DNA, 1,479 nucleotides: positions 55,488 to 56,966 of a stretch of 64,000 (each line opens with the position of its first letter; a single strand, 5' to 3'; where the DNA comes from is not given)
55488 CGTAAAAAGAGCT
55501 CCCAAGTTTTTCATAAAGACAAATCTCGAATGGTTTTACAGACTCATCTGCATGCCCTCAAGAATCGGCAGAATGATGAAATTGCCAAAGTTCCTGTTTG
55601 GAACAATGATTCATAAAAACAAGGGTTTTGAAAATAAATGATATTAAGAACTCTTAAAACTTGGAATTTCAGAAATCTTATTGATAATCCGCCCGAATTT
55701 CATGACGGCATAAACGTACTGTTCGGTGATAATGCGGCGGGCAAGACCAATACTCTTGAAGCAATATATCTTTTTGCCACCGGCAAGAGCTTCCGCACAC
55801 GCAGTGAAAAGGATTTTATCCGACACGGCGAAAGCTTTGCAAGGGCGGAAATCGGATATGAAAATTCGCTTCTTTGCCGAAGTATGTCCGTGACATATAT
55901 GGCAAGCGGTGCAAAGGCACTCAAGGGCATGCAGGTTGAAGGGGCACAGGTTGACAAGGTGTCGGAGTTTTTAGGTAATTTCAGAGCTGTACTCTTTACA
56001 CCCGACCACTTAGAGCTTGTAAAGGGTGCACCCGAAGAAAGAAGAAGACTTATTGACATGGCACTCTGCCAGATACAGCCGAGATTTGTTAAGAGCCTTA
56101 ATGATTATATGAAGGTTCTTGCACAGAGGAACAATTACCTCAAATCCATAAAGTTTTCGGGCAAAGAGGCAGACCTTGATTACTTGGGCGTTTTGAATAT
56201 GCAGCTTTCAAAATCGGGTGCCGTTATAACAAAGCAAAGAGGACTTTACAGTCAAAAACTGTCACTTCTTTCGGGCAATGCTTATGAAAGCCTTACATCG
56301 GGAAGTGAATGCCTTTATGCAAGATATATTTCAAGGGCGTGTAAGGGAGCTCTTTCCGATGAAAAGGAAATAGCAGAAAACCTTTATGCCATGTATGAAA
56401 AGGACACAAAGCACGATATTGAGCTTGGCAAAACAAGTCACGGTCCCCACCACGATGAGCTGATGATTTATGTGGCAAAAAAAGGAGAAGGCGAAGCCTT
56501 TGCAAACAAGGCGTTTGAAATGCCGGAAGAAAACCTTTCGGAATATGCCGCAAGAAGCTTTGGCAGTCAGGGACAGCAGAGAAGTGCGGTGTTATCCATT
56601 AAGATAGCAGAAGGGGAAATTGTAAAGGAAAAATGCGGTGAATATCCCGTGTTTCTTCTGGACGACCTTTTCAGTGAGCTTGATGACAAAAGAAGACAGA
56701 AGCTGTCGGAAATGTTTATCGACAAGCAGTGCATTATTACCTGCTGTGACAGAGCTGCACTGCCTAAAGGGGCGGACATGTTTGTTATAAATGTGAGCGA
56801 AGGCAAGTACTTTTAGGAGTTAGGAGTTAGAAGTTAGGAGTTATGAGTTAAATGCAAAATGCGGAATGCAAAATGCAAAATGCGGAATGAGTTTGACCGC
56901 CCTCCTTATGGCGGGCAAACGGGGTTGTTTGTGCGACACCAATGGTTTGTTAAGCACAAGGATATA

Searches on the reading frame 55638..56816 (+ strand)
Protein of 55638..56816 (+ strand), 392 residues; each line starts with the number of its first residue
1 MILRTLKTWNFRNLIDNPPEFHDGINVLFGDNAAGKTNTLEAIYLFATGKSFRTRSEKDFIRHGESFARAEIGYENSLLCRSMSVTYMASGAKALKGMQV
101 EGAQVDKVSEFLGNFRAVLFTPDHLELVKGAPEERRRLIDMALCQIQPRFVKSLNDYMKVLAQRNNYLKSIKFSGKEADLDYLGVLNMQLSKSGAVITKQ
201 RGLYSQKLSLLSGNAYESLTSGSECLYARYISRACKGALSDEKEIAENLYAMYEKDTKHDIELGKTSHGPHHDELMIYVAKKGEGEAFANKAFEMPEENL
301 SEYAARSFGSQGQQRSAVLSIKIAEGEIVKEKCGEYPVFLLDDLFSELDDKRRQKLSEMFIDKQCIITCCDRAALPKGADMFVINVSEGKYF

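Call 28: find_encoding_contigs(protein=window:55638-56816:+, flank=2500, max_places=10)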
Protein window:55638-56816:+ (392 aa): 23 contigs read that carry it; 1 place shown.
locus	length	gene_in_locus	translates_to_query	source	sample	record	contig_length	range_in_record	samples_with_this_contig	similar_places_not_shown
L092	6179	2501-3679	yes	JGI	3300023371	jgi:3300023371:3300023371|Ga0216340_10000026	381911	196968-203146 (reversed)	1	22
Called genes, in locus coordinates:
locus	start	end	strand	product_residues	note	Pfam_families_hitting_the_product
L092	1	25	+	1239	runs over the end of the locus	PF00395:SLH, PF13205:Big_5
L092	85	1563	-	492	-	PF09547:SpoIVA_ATPase, PF20438:SpoIVA_middle, PF20439:SpoIVA_C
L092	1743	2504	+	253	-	PF03808:Glyco_tran_WecG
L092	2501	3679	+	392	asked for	PF02463:SMC_N, PF13175:AAA_15 (weak), PF13476:AAA_23 (weak), PF13304:AAA_21 (faint)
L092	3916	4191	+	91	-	-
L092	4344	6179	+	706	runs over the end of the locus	PF02518:HATPase_c, PF00204:DNA_gyraseB, PF01751:Toprim, PF00986:DNA_gyraseB_C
